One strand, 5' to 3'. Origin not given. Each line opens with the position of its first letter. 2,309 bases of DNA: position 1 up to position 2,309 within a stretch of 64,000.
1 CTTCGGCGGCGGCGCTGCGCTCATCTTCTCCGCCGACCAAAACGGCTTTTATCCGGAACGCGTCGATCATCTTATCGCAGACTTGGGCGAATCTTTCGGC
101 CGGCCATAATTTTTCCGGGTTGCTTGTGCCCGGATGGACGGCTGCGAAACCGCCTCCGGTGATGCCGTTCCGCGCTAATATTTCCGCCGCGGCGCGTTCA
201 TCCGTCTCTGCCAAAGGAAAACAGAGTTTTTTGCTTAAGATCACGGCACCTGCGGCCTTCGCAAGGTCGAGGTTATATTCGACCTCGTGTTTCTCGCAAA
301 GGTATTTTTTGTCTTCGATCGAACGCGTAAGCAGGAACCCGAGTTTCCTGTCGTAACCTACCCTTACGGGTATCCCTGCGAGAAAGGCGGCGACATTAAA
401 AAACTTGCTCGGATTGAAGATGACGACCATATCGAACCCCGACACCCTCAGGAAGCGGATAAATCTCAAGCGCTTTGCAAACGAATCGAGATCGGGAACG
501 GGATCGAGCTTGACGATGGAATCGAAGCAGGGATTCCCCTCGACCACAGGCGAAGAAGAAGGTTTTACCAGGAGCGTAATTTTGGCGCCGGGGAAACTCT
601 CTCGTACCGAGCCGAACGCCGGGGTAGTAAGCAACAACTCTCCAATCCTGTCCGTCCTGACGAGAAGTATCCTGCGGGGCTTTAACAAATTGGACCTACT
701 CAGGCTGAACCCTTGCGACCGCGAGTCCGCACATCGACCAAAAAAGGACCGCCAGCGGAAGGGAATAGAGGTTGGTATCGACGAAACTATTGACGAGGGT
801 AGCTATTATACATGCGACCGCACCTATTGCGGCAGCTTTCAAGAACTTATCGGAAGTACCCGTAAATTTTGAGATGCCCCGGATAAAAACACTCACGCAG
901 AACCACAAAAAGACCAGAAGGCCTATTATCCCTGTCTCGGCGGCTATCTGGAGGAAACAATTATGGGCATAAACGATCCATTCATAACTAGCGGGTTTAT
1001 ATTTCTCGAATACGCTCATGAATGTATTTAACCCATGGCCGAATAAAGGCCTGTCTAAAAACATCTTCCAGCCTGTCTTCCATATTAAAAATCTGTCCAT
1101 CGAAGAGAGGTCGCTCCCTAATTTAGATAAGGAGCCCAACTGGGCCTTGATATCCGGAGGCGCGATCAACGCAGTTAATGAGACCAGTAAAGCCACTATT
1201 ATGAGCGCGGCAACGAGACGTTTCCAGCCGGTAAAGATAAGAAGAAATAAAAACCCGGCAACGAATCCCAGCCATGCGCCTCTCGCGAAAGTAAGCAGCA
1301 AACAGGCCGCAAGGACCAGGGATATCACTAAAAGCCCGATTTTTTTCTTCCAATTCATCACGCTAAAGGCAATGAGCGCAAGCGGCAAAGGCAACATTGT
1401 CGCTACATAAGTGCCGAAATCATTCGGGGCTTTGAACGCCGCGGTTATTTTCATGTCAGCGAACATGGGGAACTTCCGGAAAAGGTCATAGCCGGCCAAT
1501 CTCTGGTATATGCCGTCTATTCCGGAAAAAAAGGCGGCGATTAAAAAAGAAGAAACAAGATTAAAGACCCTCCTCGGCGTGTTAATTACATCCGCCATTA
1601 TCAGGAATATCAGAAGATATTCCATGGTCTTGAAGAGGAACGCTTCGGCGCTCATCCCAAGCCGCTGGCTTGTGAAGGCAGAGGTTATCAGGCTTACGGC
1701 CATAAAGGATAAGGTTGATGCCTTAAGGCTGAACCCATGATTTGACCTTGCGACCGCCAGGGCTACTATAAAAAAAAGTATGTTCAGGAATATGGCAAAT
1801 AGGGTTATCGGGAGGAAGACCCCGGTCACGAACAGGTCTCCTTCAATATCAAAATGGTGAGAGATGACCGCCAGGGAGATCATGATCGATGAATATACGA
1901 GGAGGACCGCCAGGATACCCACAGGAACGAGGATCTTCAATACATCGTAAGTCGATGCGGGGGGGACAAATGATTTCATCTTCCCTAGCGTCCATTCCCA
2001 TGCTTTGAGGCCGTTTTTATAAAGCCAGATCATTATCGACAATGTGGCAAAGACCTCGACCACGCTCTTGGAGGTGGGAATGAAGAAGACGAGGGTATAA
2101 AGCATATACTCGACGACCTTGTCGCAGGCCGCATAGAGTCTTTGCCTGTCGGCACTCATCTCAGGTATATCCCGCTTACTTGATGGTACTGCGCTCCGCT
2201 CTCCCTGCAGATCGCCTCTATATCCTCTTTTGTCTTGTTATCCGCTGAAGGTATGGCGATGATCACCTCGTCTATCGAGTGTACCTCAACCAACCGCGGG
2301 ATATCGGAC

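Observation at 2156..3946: Initiating WecA/MraY-type transferase fused to the membrane plus CoA_binding module normally found at the N-terminus of WbaP/PglF/CapD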

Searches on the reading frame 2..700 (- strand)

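Call 69: search_protein_families(library=pfam, proteins=[window:2-700:-], max_evalue=0.001)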
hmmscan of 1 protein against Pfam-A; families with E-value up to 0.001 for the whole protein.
window:2-700:- (233 aa): 1 family
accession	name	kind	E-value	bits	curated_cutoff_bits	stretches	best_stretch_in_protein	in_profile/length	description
PF01075.23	Glyco_transf_9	-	1.1e-10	41.7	22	1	77-229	1-150/247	Glycosyltransferase family 9 (heptosyltransferase)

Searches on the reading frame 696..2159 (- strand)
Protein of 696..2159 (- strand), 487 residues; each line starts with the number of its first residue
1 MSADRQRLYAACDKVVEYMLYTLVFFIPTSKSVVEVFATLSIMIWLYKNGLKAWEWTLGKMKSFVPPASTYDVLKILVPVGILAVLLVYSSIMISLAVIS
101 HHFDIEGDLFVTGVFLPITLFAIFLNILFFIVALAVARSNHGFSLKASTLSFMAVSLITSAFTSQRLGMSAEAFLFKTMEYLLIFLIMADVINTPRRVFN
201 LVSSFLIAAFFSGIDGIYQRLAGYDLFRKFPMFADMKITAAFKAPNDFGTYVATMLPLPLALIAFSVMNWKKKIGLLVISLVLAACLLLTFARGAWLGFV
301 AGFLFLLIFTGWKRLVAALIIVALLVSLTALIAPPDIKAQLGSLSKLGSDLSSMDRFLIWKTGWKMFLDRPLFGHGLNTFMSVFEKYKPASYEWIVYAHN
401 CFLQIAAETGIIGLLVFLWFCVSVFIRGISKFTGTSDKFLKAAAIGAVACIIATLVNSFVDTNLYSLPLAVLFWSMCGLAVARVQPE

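Call 3: search_protein_families(library=pfam, proteins=[window:696-2159:-], max_evalue=0.01)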
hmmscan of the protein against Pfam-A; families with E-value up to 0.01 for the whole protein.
window:696-2159:- (487 aa): 1 family
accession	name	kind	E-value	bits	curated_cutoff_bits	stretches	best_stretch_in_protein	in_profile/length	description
PF04932.20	Wzy_C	-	1.3e-26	93.6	31.7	1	280-418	3-149/149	O-Antigen ligase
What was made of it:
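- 696..2159 (-): Downstream neighbour: 487-aa Wzy_C (O-antigen ligase/polymerase-like) membrane protein, with its start overlapping the fusion's stop codon (ATGA). PF04932, E 1e-26 (call 3).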

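Call 4: search_protein_families(library=ncbifam, proteins=[window:696-2159:-], max_evalue=0.01)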
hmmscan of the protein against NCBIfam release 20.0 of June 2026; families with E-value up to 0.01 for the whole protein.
window:696-2159:- (487 aa): 3 families
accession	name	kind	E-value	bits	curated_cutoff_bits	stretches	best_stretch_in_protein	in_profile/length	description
TIGR00947.1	2A73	equivalog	3.2e-31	108.8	366.4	1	110-483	30-422/425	IctB family putative bicarbonate transporter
TIGR03097.1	PEP_O_lig_1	hypoth_equivalog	3.7e-19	68.9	188.1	1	177-429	104-349/408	putative O-glycosylation ligase, exosortase A system-associated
NF012031.0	PRK15487.1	equivalog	4.8e-10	39.1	277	1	109-438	24-360/404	O-antigen ligase RfaL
